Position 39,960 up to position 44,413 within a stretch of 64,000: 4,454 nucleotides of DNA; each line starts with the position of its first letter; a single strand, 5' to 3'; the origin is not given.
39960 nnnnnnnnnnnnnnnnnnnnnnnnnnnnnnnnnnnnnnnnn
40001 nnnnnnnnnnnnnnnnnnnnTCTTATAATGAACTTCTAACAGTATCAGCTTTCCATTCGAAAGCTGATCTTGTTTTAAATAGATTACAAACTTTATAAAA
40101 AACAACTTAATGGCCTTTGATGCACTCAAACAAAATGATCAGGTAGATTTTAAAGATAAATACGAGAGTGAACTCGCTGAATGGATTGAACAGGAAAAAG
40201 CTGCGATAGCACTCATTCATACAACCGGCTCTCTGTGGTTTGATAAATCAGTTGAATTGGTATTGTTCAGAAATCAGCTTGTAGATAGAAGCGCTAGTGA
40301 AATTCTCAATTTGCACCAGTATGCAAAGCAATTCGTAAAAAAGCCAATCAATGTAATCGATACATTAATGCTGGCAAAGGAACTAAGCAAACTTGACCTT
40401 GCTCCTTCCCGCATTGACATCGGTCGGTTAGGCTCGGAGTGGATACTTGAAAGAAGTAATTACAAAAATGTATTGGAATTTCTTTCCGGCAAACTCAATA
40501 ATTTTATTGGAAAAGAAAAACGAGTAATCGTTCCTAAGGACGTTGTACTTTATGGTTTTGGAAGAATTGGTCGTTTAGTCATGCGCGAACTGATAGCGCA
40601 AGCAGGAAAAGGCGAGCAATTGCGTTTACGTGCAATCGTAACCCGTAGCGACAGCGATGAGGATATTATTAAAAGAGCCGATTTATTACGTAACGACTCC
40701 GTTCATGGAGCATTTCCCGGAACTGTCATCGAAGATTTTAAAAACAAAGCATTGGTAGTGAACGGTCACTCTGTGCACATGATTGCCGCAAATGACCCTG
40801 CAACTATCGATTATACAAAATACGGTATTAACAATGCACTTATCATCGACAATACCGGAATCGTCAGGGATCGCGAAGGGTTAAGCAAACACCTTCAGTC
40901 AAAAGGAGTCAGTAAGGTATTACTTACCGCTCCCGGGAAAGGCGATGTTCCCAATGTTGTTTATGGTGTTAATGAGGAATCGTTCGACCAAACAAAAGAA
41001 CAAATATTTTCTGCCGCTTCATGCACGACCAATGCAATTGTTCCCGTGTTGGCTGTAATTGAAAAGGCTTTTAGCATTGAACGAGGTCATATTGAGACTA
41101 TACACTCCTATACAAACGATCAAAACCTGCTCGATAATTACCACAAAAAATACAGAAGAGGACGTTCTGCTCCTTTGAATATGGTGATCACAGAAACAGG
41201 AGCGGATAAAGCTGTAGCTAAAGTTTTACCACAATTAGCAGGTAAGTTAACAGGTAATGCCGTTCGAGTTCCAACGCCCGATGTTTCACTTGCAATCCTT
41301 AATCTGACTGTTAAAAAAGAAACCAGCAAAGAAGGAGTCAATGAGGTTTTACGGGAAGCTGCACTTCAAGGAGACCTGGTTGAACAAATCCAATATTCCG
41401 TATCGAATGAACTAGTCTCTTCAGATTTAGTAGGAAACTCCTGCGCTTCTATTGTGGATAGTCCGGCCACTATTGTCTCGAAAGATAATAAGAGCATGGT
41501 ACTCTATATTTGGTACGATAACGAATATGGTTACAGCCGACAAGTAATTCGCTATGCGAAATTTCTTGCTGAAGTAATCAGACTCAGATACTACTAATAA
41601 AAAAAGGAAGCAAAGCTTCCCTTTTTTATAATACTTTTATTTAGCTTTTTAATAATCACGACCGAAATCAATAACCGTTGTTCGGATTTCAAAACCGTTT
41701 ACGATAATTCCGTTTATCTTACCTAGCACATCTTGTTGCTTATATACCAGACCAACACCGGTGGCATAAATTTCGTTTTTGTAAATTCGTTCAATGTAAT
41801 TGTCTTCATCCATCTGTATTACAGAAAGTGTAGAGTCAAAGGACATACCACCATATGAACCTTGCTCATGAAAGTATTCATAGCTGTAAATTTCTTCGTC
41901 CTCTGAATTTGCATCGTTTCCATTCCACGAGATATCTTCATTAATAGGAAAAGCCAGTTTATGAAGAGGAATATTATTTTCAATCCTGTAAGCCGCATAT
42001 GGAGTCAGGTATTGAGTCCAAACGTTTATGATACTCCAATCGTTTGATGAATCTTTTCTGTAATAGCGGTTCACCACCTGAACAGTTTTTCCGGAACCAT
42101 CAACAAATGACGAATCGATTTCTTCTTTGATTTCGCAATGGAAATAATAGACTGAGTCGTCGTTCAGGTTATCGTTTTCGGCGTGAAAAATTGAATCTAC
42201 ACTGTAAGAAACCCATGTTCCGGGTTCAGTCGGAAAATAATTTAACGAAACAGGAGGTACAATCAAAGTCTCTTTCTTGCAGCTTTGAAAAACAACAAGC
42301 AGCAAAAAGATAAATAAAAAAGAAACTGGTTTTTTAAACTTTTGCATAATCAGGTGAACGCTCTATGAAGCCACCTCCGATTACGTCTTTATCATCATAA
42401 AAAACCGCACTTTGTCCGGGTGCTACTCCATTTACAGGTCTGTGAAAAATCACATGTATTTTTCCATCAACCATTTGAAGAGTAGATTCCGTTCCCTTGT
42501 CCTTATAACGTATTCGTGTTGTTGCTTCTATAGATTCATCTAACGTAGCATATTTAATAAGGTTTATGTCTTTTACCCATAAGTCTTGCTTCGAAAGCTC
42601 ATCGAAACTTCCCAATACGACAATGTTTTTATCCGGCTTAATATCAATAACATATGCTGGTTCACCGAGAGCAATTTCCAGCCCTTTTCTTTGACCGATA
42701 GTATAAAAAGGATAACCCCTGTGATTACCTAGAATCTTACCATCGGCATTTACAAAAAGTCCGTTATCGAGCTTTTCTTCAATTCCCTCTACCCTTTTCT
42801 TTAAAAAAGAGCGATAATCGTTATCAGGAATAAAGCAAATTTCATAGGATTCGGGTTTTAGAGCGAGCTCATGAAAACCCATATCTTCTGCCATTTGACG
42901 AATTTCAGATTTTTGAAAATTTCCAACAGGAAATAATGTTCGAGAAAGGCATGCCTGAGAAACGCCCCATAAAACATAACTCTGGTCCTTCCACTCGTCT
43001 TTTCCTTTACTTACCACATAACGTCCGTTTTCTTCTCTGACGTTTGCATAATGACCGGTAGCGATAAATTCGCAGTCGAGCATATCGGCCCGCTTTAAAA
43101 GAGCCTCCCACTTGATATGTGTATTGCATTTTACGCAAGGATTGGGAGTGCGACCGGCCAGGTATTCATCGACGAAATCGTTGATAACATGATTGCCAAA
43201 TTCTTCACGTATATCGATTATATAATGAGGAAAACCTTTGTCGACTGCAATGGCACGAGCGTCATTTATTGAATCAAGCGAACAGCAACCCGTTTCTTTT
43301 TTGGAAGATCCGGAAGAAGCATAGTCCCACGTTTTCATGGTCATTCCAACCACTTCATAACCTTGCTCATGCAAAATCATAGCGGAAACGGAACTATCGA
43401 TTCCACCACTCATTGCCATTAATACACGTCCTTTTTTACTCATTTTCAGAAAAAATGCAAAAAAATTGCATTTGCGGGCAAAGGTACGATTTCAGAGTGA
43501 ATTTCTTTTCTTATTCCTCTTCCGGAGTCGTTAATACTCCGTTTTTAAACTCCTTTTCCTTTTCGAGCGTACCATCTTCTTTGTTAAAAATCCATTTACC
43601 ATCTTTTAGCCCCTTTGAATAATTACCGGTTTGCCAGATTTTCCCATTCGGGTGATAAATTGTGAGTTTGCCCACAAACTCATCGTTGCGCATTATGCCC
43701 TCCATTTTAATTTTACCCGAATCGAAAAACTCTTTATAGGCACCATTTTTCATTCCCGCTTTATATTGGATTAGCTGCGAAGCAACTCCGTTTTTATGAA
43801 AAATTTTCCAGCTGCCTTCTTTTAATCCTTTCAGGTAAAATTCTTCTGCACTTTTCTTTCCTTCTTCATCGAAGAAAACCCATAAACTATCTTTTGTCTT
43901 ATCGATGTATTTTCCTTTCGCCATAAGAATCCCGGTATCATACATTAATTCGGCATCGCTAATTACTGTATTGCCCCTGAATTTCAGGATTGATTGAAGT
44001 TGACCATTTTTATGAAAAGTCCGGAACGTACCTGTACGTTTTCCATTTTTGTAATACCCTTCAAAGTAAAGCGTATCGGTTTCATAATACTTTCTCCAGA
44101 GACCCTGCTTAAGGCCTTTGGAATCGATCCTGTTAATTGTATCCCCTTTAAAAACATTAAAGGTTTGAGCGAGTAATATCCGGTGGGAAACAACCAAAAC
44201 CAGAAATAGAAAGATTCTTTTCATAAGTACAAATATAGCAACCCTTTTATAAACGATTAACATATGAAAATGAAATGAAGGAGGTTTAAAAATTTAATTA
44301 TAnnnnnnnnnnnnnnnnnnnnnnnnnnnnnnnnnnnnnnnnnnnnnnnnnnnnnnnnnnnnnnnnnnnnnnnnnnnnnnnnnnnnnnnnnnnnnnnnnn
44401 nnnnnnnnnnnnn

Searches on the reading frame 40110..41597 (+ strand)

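Call 67: search_protein_families(library=pfam, proteins=[window:40110-41597:+], max_evalue=0.00001)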
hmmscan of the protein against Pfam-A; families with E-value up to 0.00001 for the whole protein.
window:40110-41597:+ (495 aa): 2 families
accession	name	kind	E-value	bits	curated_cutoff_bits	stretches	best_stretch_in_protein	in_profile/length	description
PF02800.25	Gp_dh_C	-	1e-44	152.3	24.4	1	310-469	1-158/158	Glyceraldehyde 3-phosphate dehydrogenase, C-terminal domain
PF00044.30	Gp_dh_N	-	2e-20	73.4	31.7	1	144-254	2-100/101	Glyceraldehyde 3-phosphate dehydrogenase, NAD binding domain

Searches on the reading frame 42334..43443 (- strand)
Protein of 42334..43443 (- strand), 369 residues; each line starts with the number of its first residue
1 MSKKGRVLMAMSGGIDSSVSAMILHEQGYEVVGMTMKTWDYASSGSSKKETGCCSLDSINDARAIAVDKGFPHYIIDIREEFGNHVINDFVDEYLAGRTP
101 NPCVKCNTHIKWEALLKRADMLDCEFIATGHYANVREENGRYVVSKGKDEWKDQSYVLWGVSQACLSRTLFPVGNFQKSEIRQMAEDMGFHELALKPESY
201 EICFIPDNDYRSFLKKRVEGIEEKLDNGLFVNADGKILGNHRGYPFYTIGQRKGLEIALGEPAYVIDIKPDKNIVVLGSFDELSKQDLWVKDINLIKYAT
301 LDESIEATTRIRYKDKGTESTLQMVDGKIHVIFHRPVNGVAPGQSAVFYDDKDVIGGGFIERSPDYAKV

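Call 68: search_protein_families(library=pfam, proteins=[window:42334-43443:-], max_evalue=0.00001)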
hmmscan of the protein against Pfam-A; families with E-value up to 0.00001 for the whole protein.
window:42334-43443:- (369 aa): 4 families
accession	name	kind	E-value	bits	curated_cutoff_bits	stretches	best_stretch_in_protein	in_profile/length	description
PF03054.22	tRNA_Me_trans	-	3.2e-69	233.1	20.6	1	6-206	2-201/202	tRNA methyl transferase HUP domain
PF20259.3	tRNA_Me_trans_M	-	2.5e-18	65.8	27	1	223-278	10-65/66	tRNA methyl transferase PRC-barrel domain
PF20258.4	tRNA_Me_trans_C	-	1.5e-16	60.9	20.6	1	286-360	2-77/77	Aminomethyltransferase beta-barrel domain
PF02568.20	ThiI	-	4.5e-06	26.9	20.5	0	4-49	3-48/197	Thiamine biosynthesis protein (ThiI)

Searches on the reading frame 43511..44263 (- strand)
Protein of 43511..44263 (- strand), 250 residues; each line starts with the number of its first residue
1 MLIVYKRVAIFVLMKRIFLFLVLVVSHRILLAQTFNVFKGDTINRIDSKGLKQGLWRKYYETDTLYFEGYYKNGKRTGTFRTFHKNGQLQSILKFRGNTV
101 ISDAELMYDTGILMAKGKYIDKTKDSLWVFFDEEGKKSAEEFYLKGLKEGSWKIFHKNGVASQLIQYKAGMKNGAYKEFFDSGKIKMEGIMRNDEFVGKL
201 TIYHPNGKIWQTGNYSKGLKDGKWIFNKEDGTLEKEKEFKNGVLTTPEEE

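Call 68: search_protein_families(library=pfam, proteins=[window:43511-44263:-], max_evalue=0.00001)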
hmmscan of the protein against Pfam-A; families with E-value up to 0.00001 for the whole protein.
window:43511-44263:- (250 aa): 1 family
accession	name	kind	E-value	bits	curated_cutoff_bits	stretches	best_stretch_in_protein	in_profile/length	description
PF07661.19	MORN_2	-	8.5e-22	75.1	29.6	0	198-216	3-21/22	MORN repeat variant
